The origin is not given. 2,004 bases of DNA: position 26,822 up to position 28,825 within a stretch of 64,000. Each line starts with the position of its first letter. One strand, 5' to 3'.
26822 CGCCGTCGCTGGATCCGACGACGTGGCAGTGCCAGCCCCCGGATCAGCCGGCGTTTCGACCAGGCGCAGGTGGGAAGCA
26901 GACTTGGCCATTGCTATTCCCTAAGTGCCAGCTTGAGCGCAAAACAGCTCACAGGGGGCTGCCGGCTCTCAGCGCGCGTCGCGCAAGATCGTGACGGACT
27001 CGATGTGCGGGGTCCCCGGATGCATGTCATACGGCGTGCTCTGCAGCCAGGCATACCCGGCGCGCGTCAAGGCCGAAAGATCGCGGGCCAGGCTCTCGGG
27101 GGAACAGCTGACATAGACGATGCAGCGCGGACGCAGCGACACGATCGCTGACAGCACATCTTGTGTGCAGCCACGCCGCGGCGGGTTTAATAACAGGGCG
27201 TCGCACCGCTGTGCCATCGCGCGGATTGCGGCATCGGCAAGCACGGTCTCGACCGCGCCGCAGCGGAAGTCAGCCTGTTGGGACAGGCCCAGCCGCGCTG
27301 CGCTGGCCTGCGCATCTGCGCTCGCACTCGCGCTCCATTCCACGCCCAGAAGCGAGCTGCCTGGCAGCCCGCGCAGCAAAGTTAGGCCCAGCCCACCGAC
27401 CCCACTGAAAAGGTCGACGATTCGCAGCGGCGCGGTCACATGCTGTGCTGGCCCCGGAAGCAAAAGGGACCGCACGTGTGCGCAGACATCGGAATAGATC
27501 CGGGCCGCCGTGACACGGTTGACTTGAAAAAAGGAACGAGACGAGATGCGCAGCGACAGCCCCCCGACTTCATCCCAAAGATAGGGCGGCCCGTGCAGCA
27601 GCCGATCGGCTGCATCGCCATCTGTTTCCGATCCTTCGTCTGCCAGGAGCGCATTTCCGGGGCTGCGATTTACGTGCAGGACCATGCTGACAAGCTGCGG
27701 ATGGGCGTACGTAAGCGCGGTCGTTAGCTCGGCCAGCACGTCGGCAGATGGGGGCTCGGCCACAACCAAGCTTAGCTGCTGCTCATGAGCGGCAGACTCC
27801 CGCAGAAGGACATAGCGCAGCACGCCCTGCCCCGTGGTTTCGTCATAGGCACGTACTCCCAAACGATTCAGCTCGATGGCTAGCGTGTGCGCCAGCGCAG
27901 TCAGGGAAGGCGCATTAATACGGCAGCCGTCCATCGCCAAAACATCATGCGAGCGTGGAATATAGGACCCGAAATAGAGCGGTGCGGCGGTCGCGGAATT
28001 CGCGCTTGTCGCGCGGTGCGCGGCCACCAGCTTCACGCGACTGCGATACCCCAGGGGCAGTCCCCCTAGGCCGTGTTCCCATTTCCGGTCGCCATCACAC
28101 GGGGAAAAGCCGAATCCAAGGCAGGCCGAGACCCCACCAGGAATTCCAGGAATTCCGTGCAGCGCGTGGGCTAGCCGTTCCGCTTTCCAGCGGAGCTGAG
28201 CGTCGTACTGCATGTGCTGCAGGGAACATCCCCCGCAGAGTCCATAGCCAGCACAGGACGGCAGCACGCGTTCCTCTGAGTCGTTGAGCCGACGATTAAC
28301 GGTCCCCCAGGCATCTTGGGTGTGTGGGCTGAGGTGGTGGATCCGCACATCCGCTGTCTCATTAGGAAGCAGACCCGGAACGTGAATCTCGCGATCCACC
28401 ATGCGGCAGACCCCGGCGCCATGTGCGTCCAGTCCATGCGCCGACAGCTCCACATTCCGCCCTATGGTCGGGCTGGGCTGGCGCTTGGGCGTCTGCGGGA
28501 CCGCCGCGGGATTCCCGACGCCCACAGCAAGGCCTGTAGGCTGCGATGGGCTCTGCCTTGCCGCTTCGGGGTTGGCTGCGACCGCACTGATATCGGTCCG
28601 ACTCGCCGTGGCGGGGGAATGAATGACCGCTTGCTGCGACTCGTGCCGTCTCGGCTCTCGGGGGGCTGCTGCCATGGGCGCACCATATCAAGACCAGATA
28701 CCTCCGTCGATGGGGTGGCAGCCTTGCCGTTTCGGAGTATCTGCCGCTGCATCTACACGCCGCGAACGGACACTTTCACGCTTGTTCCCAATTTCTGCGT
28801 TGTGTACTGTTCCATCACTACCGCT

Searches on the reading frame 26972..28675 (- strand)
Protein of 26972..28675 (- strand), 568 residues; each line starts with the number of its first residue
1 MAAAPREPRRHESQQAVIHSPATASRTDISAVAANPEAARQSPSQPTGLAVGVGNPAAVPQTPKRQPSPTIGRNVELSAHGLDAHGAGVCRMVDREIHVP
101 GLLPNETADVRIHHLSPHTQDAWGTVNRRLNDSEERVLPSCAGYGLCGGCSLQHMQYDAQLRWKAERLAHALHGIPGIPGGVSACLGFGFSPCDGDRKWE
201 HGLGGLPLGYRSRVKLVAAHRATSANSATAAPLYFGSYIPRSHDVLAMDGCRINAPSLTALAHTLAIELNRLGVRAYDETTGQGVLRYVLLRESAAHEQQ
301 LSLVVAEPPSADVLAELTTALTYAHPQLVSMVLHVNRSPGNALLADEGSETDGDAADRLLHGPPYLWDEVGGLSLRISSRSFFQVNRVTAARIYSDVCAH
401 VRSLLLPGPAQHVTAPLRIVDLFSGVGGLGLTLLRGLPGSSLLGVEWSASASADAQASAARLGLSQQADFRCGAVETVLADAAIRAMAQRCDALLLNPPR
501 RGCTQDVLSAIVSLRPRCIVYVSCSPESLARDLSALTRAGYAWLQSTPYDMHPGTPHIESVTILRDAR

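Call 68: search_protein_families(library=pfam, proteins=[window:26972-28675:-], max_evalue=0.00001)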
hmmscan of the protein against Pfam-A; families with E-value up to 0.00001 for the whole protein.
window:26972-28675:- (568 aa): 1 family
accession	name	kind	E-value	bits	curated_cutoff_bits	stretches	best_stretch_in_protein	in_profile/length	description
PF05958.17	tRNA_U5-meth_tr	-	2.2e-06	27.4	23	1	485-564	278-354/357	tRNA (Uracil-5-)-methyltransferase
